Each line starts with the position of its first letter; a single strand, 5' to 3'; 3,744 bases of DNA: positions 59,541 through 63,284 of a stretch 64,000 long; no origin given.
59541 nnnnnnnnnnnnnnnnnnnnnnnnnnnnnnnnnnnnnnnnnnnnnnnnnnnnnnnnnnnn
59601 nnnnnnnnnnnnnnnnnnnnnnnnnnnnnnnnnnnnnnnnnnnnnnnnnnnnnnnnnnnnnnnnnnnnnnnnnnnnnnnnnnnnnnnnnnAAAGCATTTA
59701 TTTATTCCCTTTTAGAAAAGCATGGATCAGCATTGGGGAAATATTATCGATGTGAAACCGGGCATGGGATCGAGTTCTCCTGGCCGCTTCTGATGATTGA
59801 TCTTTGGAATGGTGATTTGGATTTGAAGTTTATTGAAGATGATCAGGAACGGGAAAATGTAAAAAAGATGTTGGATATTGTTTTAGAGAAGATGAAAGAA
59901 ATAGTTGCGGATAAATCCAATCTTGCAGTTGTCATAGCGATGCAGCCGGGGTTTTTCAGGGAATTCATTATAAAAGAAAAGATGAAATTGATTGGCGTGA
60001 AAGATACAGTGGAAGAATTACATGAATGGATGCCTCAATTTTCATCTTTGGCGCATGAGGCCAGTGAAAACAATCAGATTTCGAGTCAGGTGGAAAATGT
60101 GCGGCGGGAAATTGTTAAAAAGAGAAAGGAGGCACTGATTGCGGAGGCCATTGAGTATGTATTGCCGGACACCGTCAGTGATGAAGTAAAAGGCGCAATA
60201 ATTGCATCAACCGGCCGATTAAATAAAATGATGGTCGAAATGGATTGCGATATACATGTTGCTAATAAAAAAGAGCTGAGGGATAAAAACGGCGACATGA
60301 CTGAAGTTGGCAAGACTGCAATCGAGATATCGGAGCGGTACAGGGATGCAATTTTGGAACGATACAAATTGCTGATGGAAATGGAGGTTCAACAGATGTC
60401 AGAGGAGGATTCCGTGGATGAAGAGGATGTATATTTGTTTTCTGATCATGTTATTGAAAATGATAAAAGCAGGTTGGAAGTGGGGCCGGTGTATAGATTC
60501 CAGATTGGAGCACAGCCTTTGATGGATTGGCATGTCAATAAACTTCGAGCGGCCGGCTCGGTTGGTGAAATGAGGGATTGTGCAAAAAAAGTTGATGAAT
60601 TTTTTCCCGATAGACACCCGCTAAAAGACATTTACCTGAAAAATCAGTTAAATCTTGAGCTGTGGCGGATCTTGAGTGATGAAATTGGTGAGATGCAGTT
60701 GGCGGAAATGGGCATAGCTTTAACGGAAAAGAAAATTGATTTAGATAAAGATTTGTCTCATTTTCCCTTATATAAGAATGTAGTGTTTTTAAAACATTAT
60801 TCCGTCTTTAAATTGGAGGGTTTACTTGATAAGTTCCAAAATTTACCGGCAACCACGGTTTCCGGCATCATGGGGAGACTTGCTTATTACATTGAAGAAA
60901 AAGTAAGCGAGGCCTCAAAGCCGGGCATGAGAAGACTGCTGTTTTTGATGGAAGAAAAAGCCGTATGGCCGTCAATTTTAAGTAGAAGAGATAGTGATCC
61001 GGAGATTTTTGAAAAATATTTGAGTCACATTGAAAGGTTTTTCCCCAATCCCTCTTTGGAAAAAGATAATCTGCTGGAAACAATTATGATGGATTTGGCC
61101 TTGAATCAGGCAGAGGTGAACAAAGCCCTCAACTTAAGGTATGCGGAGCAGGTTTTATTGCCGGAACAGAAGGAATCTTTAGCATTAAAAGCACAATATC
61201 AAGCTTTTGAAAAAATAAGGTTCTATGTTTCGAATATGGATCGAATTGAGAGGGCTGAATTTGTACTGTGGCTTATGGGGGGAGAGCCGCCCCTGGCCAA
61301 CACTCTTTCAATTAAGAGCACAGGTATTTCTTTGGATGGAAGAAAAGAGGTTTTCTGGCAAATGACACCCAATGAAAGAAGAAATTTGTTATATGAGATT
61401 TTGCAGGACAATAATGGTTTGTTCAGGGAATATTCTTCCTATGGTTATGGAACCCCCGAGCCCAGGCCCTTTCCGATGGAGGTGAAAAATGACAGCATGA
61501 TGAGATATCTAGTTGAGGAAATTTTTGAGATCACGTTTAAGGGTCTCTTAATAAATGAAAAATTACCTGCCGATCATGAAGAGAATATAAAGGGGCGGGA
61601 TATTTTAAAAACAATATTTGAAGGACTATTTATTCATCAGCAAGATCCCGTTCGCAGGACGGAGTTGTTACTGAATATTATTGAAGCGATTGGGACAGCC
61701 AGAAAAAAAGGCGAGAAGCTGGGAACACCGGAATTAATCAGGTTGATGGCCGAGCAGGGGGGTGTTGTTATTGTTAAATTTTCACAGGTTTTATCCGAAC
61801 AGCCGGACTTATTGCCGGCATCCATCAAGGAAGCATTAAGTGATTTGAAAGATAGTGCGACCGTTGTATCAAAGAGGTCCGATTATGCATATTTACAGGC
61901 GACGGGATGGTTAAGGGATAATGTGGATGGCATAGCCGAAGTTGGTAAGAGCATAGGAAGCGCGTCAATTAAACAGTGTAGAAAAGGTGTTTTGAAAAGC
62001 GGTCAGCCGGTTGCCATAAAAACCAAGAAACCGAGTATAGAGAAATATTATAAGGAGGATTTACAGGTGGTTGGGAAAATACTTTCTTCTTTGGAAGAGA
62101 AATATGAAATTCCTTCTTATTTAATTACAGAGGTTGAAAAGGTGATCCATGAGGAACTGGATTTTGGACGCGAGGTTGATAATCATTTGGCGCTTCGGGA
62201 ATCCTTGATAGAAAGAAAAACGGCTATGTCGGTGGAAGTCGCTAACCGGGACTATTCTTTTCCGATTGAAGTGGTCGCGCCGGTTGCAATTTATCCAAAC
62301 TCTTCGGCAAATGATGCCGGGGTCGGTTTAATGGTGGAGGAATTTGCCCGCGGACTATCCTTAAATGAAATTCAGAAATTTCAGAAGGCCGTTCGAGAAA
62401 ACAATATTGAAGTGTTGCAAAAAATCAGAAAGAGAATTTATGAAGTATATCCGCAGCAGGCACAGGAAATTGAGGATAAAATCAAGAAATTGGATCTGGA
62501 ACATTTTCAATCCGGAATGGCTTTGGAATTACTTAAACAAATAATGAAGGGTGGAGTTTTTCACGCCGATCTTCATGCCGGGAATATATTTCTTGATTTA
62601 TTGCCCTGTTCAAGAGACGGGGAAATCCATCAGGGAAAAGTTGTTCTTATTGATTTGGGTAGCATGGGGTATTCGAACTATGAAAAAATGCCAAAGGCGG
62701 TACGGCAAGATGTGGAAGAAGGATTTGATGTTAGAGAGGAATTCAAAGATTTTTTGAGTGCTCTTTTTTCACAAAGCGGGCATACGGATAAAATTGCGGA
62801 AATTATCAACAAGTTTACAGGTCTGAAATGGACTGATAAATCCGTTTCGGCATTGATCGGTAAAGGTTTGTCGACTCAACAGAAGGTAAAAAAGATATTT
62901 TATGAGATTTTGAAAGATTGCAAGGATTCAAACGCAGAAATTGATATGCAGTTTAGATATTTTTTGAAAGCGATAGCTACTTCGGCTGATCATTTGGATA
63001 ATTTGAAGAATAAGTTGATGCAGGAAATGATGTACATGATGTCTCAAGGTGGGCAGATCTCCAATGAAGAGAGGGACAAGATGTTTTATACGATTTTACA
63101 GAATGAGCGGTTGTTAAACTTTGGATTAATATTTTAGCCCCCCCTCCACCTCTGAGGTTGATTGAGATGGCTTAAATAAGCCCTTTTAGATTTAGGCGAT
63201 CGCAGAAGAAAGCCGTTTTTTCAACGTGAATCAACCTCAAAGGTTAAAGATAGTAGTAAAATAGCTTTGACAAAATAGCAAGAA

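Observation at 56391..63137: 2248-aa giant protein fusing an M48-type metalloprotease to a UbiB/ABC1 atypical kinase domain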

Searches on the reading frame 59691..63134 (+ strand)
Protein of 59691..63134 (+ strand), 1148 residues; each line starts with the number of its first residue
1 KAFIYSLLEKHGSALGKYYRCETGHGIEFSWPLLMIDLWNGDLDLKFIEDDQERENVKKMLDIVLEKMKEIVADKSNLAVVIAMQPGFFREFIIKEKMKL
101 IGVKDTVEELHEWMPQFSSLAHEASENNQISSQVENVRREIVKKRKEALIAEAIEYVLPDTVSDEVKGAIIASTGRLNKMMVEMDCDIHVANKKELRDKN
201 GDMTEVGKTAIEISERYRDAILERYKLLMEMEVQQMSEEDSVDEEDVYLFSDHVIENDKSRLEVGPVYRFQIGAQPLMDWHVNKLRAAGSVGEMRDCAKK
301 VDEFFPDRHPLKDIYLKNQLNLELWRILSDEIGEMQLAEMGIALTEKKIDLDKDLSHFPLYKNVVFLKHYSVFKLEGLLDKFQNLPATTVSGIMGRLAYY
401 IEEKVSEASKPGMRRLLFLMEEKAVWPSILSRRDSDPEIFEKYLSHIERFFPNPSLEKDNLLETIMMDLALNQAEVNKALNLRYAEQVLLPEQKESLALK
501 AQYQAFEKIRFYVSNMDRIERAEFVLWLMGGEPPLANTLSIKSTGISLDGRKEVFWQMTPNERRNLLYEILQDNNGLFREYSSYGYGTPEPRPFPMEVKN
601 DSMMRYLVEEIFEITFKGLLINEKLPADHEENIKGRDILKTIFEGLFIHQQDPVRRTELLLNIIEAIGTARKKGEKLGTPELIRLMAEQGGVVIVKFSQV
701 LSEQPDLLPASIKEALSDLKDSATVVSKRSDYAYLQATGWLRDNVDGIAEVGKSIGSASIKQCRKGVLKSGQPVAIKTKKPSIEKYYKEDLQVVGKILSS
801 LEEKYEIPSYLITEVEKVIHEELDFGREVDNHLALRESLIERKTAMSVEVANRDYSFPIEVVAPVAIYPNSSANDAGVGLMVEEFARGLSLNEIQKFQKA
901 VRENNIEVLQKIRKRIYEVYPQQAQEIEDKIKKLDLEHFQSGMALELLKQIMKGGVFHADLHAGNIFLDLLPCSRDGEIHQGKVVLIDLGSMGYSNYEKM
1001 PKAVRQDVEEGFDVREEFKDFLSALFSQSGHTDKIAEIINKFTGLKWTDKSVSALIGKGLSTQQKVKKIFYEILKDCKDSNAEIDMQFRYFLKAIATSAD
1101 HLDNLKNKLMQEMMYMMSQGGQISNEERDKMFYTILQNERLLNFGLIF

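Call 77: predict_structure(alignment_id=A4)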
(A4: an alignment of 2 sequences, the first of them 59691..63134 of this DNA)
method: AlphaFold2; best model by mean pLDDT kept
length: 1148 residues; sequences in the alignment: 2
mean_pLDDT: 39.1   pTM: 0.28
mean pLDDT of the five models: 39.1, 38.5, 38.3, 38.1, 35.7
residues with pLDDT >= 90: 0; 70-90: 20; 50-70: 236; < 50: 892
segments of 3 or more residues with pLDDT < 50: 1-49, 63-65, 67-144, 173-203, 232-314, 346-373, 406-409, 411-515, 535-550, 572-604, 617-639, 648-654, 673-1016, 1093-1148
pLDDT, mean of each block of 10 residues (from residue 1): 35 35 29 42 46 54 49 31 29 31 27 26 24 31 49 67 63 37 31 41 53 60 56 35 24 22 25 35 38 41 41 53 65 64 52 31 31 52 51 53 50 44 36 38 40 30 29 26 25 29 38 46 57 40 38 53 54 43 24 25 49 48 33 43 48 50 56 45 46 33 39 37 28 31 26 23 23 22 29 36 33 33 27 31 25 22 21 24 31 42 39 43 37 27 25 23 21 22 23 30 31 44 55 71 71 58 58 67 54 46 45 36 41 37 29
secondary structure, 60 per line:
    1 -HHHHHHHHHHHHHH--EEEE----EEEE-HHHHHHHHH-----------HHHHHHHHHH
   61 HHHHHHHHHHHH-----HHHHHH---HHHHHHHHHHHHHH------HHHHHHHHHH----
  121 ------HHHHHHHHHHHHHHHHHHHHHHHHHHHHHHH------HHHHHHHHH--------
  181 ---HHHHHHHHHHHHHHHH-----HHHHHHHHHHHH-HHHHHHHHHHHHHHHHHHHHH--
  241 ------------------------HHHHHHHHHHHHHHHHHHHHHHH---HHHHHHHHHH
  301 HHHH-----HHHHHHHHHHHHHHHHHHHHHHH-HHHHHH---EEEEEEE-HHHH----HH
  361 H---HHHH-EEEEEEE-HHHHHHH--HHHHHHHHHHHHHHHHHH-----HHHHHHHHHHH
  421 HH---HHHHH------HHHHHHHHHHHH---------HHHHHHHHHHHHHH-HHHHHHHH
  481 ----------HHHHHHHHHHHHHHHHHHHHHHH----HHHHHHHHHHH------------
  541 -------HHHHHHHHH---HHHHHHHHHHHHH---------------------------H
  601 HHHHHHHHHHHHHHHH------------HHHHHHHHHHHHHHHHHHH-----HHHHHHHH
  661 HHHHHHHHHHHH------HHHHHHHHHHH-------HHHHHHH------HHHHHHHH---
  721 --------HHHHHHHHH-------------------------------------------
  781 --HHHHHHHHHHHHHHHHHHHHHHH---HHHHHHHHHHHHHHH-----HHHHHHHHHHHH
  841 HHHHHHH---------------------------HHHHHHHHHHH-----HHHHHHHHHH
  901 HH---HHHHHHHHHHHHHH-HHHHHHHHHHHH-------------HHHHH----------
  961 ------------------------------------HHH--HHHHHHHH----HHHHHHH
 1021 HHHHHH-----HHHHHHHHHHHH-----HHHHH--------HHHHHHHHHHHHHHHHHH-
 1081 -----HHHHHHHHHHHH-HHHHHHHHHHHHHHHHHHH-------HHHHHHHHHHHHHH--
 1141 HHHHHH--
elements in order (helices of 4 or more, strands of 3 or more residues): H2-15 E18-21 E26-29 H31-39 H51-72 H78-83 H87-100 H107-116 H127-157 H164-172 H184-199 H205-216 H218-238 H265-287 H291-304 H310-332 H334-339 E343-349 H351-354 H365-368 E370-376 H378-384 H387-404 H410-422 H426-430 H437-448 H458-471 H473-480 H491-513 H518-528 H548-556 H560-572 H600-616 H629-647 H653-672 H679-689 H697-703 H710-717 H729-737 H783-805 H809-823 H829-847 H875-885 H891-902 H906-919 H921-932 H946-950 H1002-1009 H1014-1026 H1032-1043 H1049-1053 H1062-1079 H1086-1097 H1099-1117 H1125-1138 H1141-1146

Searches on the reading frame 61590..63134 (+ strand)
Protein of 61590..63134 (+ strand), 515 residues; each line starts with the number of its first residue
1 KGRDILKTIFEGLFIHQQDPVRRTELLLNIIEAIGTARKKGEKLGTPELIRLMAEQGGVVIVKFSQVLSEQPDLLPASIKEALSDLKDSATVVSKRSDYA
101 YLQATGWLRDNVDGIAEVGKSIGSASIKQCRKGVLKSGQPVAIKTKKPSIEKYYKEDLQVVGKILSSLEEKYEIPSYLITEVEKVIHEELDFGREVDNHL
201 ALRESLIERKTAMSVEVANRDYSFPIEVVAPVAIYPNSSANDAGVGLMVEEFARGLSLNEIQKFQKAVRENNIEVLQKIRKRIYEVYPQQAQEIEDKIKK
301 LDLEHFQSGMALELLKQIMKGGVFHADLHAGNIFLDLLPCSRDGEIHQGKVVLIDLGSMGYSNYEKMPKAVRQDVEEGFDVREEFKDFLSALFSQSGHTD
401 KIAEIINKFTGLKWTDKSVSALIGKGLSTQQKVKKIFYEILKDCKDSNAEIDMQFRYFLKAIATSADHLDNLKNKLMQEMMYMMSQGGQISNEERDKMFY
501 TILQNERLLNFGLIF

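Call 45: find_homologous_proteins(query=window:61590-63134:+, max_evalue=0.00001)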
Query window:61590-63134:+ (515 aa): 4 proteins with E <= 0.00001 among 8000 candidates.
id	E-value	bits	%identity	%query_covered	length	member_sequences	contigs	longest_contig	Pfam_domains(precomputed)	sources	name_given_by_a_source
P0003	3.6e-12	64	26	60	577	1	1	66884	PF27536.1,PF03109.23,PF01636.30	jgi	jgi:predicted unusual protein kinase regulating ubiquinone biosynthesis (AarF/ABC1/UbiB family)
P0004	8.2e-12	63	26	59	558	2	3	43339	PF27536.1,PF03109.23,PF01636.30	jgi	jgi:ubiquinone biosynthesis protein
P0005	2.4e-11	61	25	63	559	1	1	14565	PF27536.1,PF03109.23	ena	-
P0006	4.7e-11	60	25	63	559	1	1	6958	PF27536.1,PF03109.23,PF01636.30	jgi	jgi:predicted unusual protein kinase regulating ubiquinone biosynthesis (AarF/ABC1/UbiB family)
